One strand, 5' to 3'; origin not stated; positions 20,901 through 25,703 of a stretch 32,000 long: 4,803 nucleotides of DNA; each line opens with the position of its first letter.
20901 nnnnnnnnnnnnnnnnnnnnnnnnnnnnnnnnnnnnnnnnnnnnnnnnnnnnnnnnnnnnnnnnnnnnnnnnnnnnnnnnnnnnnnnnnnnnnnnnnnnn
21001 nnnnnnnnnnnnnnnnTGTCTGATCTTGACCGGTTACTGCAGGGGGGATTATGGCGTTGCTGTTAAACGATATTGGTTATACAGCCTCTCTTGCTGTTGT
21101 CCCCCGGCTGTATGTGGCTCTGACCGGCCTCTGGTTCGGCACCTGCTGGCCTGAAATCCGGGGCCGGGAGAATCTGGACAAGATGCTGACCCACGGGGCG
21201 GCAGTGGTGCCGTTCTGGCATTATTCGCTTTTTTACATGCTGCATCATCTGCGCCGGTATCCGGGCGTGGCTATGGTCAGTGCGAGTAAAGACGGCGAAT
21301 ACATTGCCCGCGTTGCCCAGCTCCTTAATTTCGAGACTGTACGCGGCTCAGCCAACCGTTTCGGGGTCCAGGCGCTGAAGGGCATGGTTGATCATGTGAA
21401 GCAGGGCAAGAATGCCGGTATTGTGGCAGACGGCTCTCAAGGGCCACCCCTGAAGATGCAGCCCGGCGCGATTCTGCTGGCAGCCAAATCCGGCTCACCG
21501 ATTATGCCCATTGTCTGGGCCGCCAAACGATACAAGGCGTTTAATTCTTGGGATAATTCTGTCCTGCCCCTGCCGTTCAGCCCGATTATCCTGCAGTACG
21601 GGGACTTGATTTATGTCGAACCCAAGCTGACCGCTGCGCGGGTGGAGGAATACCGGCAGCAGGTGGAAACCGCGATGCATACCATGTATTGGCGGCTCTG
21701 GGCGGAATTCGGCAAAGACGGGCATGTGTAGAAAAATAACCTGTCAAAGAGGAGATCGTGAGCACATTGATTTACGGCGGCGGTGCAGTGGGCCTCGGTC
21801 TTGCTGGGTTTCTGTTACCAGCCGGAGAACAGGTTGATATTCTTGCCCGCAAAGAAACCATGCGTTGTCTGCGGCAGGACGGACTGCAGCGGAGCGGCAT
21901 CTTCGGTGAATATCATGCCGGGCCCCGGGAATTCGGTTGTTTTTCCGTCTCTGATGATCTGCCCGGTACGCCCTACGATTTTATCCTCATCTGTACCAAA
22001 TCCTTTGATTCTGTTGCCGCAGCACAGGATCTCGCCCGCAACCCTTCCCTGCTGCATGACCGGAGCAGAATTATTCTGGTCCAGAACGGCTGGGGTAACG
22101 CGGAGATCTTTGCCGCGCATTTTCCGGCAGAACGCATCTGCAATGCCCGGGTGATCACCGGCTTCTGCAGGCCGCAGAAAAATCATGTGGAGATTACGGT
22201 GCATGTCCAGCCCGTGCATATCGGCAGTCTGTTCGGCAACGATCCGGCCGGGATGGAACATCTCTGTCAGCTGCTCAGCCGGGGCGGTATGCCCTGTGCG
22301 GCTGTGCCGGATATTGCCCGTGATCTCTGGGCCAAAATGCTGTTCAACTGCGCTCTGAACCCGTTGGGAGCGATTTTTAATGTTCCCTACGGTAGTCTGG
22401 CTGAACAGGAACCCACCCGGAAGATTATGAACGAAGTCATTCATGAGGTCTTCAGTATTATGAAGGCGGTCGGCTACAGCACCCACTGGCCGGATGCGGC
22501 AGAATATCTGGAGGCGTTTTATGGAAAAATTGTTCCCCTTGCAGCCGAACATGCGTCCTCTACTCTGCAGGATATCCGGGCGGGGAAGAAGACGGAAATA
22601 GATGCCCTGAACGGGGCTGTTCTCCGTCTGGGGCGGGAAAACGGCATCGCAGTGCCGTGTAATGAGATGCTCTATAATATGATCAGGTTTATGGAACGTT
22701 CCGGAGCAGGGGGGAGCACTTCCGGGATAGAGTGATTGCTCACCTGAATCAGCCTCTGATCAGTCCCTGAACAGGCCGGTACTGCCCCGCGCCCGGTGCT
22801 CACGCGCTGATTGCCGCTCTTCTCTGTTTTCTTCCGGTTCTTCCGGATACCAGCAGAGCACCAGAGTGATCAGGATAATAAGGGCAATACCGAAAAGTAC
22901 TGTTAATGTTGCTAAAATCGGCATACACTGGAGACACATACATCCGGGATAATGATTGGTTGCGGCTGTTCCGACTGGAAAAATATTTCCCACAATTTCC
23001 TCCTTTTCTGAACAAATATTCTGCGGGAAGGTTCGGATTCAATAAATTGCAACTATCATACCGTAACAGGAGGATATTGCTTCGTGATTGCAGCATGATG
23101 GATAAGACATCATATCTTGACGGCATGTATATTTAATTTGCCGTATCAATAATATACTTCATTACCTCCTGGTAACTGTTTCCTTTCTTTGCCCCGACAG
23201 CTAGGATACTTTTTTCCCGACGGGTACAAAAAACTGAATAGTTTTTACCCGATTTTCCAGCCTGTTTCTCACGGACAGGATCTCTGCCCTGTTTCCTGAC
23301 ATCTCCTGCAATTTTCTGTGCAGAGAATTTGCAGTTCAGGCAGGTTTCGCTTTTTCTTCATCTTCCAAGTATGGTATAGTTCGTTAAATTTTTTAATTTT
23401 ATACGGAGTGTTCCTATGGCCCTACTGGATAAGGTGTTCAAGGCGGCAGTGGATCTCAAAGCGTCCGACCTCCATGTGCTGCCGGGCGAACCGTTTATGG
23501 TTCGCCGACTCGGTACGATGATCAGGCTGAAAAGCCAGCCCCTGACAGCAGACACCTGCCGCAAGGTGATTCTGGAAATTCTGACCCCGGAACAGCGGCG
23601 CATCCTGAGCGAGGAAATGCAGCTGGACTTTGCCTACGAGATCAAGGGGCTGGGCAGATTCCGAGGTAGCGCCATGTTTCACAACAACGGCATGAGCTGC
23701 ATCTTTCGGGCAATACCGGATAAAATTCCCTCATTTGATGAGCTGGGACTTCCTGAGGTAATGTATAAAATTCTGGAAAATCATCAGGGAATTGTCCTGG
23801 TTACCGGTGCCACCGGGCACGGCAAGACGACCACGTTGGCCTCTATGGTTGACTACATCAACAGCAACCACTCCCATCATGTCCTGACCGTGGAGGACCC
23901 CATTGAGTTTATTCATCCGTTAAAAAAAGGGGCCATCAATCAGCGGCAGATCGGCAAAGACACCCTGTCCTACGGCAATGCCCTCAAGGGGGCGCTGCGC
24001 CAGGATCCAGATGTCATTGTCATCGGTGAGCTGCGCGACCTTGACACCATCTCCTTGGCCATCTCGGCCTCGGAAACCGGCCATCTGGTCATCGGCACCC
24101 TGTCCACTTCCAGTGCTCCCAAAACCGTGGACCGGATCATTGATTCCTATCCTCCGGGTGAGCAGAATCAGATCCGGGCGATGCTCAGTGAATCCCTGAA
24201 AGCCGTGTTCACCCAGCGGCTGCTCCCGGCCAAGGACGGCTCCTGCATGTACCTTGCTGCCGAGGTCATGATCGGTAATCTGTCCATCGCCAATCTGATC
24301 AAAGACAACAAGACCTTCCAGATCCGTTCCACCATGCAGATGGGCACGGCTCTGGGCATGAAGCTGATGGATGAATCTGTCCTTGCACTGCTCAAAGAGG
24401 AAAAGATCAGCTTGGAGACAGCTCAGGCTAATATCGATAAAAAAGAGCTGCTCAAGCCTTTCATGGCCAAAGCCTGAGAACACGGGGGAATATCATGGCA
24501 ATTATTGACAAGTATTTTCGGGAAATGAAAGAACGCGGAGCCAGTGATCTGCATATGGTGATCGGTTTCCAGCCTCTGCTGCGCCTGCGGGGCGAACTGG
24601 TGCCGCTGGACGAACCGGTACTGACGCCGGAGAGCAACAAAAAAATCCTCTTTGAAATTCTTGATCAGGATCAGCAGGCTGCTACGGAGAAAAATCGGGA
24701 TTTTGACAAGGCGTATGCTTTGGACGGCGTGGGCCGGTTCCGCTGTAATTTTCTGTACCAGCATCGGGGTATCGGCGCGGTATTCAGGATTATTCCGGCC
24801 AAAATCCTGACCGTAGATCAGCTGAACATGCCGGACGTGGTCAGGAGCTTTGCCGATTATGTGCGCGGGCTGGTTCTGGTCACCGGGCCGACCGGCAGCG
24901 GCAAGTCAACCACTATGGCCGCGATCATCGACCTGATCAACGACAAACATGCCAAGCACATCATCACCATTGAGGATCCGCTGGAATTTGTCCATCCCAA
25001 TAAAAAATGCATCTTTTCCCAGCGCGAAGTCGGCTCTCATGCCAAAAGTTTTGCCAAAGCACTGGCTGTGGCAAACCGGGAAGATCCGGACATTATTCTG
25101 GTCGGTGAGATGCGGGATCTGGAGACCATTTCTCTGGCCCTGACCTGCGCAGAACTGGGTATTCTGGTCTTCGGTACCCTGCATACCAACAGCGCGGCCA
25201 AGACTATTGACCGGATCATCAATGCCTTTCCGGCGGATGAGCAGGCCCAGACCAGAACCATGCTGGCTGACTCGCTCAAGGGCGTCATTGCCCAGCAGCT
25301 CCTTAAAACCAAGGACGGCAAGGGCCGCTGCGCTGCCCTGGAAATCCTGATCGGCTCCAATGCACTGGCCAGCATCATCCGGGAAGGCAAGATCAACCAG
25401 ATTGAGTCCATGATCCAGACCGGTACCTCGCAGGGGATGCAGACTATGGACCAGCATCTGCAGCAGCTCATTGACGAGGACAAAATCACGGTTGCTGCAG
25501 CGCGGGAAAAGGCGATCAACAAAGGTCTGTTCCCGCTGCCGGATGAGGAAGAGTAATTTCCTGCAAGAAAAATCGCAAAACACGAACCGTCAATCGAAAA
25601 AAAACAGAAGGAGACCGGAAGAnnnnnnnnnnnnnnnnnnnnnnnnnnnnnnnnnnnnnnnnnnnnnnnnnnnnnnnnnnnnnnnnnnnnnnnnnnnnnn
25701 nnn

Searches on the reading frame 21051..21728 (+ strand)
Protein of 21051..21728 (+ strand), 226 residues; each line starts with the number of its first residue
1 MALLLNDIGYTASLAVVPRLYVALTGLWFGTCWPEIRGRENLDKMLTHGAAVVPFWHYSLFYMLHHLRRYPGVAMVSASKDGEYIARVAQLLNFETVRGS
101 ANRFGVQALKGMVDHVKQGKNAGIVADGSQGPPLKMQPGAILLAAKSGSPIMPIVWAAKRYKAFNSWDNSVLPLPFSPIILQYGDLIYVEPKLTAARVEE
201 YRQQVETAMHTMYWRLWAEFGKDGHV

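Call 86: search_protein_families(library=pfam, proteins=[window:21051-21728:+], max_evalue=0.00001)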
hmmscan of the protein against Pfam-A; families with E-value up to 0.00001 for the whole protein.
window:21051-21728:+ (226 aa): 1 family
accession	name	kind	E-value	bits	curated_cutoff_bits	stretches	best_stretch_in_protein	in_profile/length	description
PF04028.18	DUF374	-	8.2e-24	83.4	26.8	1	68-132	4-68/69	Domain of unknown function (DUF374)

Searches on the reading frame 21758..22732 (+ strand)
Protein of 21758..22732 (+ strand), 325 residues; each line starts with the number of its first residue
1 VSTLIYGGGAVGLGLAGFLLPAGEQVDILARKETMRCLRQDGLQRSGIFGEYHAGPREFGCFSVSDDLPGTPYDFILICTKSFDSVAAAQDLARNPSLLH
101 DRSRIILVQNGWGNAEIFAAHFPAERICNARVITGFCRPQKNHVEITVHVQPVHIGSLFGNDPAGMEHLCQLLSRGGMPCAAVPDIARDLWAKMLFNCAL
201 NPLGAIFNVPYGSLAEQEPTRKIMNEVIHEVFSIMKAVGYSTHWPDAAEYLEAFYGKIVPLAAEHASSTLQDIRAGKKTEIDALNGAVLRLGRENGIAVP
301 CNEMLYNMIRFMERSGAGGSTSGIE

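Call 48: search_protein_families(library=pfam, proteins=[window:21758-22732:+], max_evalue=0.001)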
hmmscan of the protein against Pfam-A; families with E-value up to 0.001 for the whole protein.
window:21758-22732:+ (325 aa): 2 families
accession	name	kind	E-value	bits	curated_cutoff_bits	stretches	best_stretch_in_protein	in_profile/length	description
PF08546.17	ApbA_C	-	1.5e-34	119.5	22.7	1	185-313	1-125/125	Ketopantoate reductase PanE/ApbA C terminal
PF02558.23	ApbA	-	1.3e-21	77.2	22.2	1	4-156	2-146/150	Ketopantoate reductase PanE/ApbA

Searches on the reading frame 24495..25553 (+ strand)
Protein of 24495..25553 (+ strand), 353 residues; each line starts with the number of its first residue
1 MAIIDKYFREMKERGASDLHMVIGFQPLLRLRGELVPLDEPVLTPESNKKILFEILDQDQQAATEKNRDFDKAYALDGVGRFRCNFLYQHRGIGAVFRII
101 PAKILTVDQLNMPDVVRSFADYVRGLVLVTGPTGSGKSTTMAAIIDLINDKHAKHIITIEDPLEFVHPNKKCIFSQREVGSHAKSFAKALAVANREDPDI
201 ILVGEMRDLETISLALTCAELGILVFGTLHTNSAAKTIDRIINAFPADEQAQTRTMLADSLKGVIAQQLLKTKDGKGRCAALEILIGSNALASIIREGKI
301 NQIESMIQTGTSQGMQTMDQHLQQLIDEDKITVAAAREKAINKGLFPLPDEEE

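Call 48: search_protein_families(library=pfam, proteins=[window:24495-25553:+], max_evalue=0.001)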
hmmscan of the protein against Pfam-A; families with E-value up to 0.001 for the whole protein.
window:24495-25553:+ (353 aa): 8 families
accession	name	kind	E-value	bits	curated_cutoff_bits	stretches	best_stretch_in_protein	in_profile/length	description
PF00437.27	T2SSE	-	1.8e-39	135.9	24.9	1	82-329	94-333/370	Type II/IV secretion system protein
PF13555.12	AAA_29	-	0.00011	22.3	27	1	124-148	22-46/61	P-loop containing region of AAA domain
PF01935.23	DUF87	-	0.00016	22.2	23.2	1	127-158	26-57/220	Helicase HerA, central domain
PF04851.21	ResIII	-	0.00029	21.2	22.5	1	127-245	26-150/164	Type III restriction enzyme, res subunit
PF13604.12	AAA_30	-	0.00035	20.8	27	0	115-151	9-45/191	AAA domain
PF13401.12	AAA_22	-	0.00049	20.9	27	0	124-169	5-33/130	AAA domain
PF25199.1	nSTAND_NTPase5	-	0.0005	20.3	34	0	125-165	42-82/145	Novel STAND NTPase 5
PF13191.12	AAA_16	-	0.00099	20.1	32.6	0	125-152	25-52/167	AAA ATPase domain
